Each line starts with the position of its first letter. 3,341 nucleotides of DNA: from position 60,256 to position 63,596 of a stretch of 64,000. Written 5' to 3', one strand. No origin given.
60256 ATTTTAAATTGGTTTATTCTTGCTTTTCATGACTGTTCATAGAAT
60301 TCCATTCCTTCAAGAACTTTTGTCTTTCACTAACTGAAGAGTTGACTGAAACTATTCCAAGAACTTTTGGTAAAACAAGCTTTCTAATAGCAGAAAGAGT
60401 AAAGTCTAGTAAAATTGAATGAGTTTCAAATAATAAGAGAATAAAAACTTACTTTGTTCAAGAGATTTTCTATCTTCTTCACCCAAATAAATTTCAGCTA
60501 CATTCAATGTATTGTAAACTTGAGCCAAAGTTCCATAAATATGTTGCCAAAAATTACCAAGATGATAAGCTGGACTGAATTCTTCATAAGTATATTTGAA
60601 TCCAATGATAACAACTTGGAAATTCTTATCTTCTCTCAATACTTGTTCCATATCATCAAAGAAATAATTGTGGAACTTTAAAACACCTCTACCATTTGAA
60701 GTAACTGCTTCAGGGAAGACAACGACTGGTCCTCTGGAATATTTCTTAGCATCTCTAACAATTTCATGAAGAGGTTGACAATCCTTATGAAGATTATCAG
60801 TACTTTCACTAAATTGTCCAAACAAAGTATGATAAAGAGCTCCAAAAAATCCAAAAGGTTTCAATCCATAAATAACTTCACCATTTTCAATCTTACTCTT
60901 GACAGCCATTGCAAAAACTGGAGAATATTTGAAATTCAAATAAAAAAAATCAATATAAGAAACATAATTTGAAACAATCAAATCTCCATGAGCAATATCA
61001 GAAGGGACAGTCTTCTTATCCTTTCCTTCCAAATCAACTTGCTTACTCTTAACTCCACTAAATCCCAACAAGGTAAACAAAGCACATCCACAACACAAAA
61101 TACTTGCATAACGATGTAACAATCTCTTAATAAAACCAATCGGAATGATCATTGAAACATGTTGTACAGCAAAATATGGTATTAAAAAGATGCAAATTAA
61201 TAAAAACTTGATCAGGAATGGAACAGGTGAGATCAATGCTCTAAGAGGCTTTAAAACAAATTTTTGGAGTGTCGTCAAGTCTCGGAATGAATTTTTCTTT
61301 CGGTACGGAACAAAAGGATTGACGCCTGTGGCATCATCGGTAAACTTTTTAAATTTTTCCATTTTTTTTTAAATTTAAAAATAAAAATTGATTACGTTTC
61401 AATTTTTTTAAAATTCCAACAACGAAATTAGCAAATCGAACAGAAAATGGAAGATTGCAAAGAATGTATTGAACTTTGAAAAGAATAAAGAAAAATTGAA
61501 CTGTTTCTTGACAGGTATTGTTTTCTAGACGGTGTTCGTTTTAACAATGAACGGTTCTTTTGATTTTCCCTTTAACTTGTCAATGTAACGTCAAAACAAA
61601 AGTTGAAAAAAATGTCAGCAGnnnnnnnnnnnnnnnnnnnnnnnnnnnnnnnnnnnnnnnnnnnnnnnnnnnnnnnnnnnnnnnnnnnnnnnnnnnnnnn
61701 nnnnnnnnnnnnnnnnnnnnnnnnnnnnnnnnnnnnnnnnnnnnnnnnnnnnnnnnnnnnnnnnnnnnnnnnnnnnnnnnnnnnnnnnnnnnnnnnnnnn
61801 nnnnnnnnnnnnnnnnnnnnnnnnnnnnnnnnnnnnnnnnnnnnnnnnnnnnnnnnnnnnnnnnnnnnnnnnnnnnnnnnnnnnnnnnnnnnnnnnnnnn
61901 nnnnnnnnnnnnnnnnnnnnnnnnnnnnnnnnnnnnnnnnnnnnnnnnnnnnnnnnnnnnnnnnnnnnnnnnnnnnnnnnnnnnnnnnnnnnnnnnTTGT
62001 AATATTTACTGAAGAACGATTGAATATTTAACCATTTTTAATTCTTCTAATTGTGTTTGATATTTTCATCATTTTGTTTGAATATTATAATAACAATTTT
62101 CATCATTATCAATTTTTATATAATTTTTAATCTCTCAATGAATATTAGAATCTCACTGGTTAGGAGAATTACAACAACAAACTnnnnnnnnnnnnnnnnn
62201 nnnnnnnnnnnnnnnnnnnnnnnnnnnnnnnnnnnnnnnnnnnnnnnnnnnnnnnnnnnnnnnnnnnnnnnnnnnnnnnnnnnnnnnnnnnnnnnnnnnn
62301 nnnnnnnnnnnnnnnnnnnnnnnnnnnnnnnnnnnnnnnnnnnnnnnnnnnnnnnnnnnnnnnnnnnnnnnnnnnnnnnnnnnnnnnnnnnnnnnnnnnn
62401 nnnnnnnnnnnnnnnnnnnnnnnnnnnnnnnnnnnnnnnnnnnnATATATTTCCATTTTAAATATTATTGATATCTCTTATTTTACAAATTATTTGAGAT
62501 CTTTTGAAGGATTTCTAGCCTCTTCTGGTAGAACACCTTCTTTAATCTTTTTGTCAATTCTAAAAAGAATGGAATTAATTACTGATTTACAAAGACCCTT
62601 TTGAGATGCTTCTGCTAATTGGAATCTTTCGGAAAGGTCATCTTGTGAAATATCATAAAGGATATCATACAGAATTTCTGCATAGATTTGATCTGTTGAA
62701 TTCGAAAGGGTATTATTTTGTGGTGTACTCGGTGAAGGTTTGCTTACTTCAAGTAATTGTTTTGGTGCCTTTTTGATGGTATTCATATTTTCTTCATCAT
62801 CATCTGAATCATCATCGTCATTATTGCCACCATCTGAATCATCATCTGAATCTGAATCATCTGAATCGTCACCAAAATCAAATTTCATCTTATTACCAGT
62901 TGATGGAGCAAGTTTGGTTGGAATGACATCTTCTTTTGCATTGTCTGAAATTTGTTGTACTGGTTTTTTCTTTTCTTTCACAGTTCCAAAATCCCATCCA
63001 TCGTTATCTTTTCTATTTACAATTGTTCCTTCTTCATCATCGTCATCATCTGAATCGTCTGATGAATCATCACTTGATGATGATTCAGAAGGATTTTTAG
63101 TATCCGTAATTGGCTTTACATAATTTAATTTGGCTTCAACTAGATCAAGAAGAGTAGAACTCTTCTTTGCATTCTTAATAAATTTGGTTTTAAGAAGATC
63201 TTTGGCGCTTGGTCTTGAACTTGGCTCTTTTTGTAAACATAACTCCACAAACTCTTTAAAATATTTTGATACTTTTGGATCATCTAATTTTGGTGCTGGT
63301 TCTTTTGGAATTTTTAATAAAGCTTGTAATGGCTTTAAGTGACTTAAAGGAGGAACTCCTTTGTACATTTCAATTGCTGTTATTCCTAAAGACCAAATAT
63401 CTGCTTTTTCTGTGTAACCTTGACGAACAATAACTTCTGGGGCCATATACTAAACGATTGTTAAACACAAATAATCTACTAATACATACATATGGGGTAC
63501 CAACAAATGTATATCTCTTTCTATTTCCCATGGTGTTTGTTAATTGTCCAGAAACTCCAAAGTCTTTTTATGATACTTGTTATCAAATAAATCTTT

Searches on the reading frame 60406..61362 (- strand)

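Call 54: search_protein_families(library=pfam, proteins=[window:60406-61362:-], max_evalue=0.001)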
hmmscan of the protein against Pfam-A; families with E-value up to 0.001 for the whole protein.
window:60406-61362:- (318 aa): 1 family
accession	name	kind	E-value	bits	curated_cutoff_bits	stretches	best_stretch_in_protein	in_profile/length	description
PF01553.26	Acyltransferase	-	0.00037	20.7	23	1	121-240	12-121/132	Acyltransferase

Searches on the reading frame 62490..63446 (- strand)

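Call 54: search_protein_families(library=pfam, proteins=[window:62490-63446:-], max_evalue=0.001)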
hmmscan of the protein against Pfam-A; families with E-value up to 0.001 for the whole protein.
window:62490-63446:- (318 aa): 2 families
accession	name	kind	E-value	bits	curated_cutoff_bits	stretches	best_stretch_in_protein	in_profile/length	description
PF00069.31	Pkinase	-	2.2e-16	60.5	31.7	1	1-90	164-263/263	Protein kinase domain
PF07714.23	PK_Tyr_Ser-Thr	-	1.5e-11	44.5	23.1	1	1-86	171-256/258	Protein tyrosine and serine/threonine kinase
